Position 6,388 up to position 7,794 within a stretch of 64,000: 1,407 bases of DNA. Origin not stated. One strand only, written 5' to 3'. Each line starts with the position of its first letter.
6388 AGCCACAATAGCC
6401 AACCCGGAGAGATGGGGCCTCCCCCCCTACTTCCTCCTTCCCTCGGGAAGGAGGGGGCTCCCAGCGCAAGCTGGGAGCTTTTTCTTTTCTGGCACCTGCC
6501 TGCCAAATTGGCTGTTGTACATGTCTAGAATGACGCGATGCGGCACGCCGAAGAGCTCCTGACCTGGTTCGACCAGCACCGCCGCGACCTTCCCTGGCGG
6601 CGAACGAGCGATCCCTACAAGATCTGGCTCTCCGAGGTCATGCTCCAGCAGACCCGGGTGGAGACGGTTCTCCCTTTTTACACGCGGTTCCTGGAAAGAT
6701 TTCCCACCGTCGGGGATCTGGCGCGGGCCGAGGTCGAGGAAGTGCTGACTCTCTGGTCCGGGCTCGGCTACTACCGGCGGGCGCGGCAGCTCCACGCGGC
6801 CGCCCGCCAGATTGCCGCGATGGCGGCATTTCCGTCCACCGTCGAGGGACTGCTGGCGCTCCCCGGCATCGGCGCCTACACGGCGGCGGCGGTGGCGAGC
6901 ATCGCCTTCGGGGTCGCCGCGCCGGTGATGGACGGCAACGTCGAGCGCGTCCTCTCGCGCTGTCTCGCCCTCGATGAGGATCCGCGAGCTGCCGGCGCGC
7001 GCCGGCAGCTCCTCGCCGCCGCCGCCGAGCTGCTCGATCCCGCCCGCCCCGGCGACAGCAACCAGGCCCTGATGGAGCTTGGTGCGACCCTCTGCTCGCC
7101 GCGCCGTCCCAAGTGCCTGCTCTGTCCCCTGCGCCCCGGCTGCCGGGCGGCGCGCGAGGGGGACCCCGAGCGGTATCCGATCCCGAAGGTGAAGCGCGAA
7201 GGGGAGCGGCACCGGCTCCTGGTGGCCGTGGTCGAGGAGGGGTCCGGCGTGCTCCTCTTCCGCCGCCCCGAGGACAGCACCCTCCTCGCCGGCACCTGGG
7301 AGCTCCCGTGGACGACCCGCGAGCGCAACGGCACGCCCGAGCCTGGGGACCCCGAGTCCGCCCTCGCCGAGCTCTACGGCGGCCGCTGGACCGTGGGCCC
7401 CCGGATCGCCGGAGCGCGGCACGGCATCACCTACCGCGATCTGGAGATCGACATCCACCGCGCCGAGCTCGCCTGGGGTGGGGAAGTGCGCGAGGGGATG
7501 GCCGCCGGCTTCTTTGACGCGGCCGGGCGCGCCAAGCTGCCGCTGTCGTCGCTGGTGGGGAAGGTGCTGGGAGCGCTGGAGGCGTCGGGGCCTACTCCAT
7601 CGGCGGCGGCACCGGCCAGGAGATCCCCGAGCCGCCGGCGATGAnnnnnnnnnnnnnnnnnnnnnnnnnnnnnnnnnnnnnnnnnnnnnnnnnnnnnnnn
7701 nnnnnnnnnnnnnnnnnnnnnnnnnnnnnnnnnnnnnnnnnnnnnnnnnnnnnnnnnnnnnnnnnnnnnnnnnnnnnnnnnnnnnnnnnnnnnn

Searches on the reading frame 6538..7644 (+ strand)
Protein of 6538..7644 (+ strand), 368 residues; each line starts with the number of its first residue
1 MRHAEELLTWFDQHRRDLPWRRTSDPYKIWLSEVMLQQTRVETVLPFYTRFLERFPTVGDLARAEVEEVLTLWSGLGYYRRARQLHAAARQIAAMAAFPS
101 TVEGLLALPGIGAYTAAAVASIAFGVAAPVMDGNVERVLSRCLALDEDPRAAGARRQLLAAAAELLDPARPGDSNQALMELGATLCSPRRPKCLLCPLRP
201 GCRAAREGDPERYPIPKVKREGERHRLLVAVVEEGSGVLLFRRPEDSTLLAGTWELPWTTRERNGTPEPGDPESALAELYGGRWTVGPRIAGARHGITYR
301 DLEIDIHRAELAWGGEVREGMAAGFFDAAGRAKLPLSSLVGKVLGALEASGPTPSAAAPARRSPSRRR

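Call 12: search_protein_families(library=pfam, proteins=[window:6538-7644:+])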
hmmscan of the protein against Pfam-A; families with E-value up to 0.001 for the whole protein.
window:6538-7644:+ (368 aa): 3 families
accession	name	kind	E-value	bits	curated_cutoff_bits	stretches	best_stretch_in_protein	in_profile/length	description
PF00730.31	HhH-GPD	-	4.9e-22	78.7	26.2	1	32-158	2-102/108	HhH-GPD superfamily base excision DNA repair protein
PF14815.12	NUDIX_4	-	4.1e-07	30.2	35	1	229-344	2-111/113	NUDIX domain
PF00633.29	HHH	-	6e-06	26.3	24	1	98-122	6-30/30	Helix-hairpin-helix motif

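Call 13: find_homologous_proteins(query=window:6538-7641:+, max_evalue=1e-40)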
Query window:6538-7641:+ (368 aa): 7951 proteins with E <= 1e-40 among 8000 candidates; the best 120 are listed.
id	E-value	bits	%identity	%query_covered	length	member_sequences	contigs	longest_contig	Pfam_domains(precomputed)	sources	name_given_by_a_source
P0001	1.9e-232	789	97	100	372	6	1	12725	PF00730.32,PF00633.30,PF14815.13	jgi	-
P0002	2.2e-225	766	95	95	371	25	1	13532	PF00730.32,PF00633.30,PF14815.13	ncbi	ncbi:MAG: A/G-specific adenine glycosylase [Thermoanaerobaculia bacterium]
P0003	2.9e-222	756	92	100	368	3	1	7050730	PF00730.32,PF00633.30,PF14815.13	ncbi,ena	-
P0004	2.3e-214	730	90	96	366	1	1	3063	PF00730.32,PF00633.30,PF14815.13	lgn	-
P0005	1.2e-213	727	89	94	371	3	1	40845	PF00730.32,PF00633.30,PF14815.13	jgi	jgi:A/G-specific adenine glycosylase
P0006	7.7e-212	721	88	98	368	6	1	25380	PF00730.32,PF00633.30,PF14815.13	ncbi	ncbi:MAG: A/G-specific adenine glycosylase [Thermoanaerobaculia bacterium]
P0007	1.6e-211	720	86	98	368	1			PF00730.32,PF00633.30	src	-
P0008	2.7e-208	710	88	94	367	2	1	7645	PF00730.32,PF00633.30,PF14815.13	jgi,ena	jgi:A/G-specific adenine glycosylase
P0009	4.0e-208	709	88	94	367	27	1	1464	PF00730.32,PF00633.30,PF14815.13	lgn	-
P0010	5.3e-207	705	86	98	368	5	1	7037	PF00730.32,PF00633.30,PF14815.13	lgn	-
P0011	1.1e-206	704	86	98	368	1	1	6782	PF00730.32,PF00633.30,PF14815.13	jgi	jgi:A/G-specific adenine glycosylase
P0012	4.2e-204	696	85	98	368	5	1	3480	PF00730.32,PF00633.30,PF14815.13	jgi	jgi:A/G-specific adenine glycosylase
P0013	1.1e-200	685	86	95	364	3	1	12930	PF00730.32,PF00633.30,PF14815.13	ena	-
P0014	2.2e-200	684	84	98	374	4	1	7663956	PF00730.32,PF00633.30,PF14815.13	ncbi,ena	-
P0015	3.3e-200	683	84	98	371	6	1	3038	PF00730.32,PF14815.13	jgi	jgi:A/G-specific adenine glycosylase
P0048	3.5e-192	657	83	94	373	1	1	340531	PF00730.32,PF00633.30,PF14815.13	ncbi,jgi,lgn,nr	ncbi:MAG TPA: A/G-specific adenine glycosylase [Thermoanaerobaculia bacterium]|jgi:A/G-specific aden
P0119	3.2e-162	558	73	93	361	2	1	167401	PF00730.32,PF00633.30,PF14815.13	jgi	jgi:A/G-specific adenine glycosylase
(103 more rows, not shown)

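Call 15: find_encoding_contigs(protein=P0003, flank=4000, max_places=1)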
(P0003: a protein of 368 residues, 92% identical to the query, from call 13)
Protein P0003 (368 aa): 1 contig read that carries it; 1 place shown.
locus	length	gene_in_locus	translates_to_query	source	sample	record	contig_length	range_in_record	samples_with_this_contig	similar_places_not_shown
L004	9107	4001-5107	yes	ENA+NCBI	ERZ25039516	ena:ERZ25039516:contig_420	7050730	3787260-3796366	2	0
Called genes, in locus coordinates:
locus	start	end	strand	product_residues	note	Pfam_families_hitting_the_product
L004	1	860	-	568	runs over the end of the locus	PF01343:Peptidase_S49, PF25145:NfeD1b_N (faint), PF01343:Peptidase_S49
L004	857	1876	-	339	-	PF24827:AstE_AspA_cat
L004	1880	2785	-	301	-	PF18030:Rimk_N, PF14397:ATPgrasp_ST (faint), PF02655:ATP-grasp_3, PF02955:GSH-S_ATP, PF08443:RimK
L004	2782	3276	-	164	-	PF05618:RimB-like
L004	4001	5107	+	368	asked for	PF00730:HhH-GPD, PF00633:HHH (weak), PF14815:NUDIX_4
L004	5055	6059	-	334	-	PF00027:cNMP_binding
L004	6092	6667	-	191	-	PF13521:AAA_28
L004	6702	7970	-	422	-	PF00202:Aminotran_3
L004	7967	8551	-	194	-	PF21176:RecR_HhH, PF02132:RecR_ZnF (weak), PF01751:Toprim, PF13662:Toprim_4, PF21175:RecR_C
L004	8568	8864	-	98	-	PF02575:YbaB_DNA_bd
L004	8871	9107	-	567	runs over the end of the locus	PF05496:RuvB_N (faint), PF13191:AAA_16 (weak), PF13177:DNA_pol3_delta2, PF00004:AAA, PF07724:AAA_2 (weak), PF07728:AAA_5 (weak), PF22608:DNAX_ATPase_lid, PF12169:DNA_pol3_gamma3, +1 more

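Call 16: find_encoding_contigs(protein=P0014, flank=4000, max_places=1)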
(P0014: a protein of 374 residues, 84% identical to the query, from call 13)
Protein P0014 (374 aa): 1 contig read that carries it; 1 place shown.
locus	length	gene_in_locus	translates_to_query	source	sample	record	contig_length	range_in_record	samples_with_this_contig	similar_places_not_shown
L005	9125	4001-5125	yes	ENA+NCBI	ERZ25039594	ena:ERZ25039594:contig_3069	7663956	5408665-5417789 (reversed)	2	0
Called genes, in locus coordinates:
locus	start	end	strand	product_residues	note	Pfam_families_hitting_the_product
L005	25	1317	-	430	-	PF11638:DnaA_N, PF00308:Bac_DnaA, PF01695:IstB_IS21, PF00004:AAA (weak), PF08299:Bac_DnaA_C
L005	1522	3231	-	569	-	PF01343:Peptidase_S49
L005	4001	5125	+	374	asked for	PF00730:HhH-GPD, PF00633:HHH (weak), PF14815:NUDIX_4 (weak)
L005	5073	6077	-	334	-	PF00027:cNMP_binding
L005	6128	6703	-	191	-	PF13521:AAA_28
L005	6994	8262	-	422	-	PF00202:Aminotran_3, PF00155:Aminotran_1_2 (weak)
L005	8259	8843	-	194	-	PF21176:RecR_HhH, PF02132:RecR_ZnF (weak), PF01751:Toprim, PF13662:Toprim_4, PF21175:RecR_C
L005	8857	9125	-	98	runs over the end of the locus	PF02575:YbaB_DNA_bd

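Call 17: find_encoding_contigs(protein=P0048, flank=4000, max_places=1)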
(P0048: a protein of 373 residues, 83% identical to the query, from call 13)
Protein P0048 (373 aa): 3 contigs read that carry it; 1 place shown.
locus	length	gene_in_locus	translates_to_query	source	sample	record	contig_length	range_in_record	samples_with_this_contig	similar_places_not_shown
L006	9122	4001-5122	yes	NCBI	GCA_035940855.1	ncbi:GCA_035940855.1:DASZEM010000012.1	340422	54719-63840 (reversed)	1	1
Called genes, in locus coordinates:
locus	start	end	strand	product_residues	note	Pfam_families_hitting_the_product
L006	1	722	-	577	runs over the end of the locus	PF01343:Peptidase_S49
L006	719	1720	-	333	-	PF24827:AstE_AspA_cat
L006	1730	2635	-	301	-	PF18030:Rimk_N, PF14397:ATPgrasp_ST (faint), PF02655:ATP-grasp_3, PF02955:GSH-S_ATP, PF08443:RimK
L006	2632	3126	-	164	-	PF05618:RimB-like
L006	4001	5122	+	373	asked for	PF00730:HhH-GPD, PF00633:HHH (weak), PF14815:NUDIX_4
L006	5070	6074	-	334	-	PF00027:cNMP_binding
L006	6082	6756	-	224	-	-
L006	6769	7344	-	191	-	PF13521:AAA_28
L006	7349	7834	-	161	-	PF18478:PIN_10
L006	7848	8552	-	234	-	PF21321:HTH_66 (weak), PF04255:DUF433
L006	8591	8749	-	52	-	-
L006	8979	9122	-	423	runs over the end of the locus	PF00202:Aminotran_3, PF00155:Aminotran_1_2 (weak)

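Call 18: find_encoding_contigs(protein=P0119, flank=4000, max_places=1)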
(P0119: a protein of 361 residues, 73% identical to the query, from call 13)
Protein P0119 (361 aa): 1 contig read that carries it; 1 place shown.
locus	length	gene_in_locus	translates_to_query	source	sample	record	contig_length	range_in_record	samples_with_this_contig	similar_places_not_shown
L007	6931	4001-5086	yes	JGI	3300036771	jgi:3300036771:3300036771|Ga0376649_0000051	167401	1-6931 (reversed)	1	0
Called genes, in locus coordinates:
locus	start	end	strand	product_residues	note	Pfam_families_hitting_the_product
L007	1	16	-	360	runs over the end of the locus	PF02463:SMC_N, PF13476:AAA_23 (faint)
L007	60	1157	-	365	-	PF00712:DNA_pol3_beta, PF02767:DNA_pol3_beta_2, PF02768:DNA_pol3_beta_3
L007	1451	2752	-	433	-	PF11638:DnaA_N, PF00308:Bac_DnaA, PF01695:IstB_IS21, PF00004:AAA (faint), PF22688:Hda_lid (faint), PF08299:Bac_DnaA_C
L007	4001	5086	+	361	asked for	PF00730:HhH-GPD, PF00633:HHH (weak), PF14815:NUDIX_4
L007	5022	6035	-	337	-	PF00027:cNMP_binding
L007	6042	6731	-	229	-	-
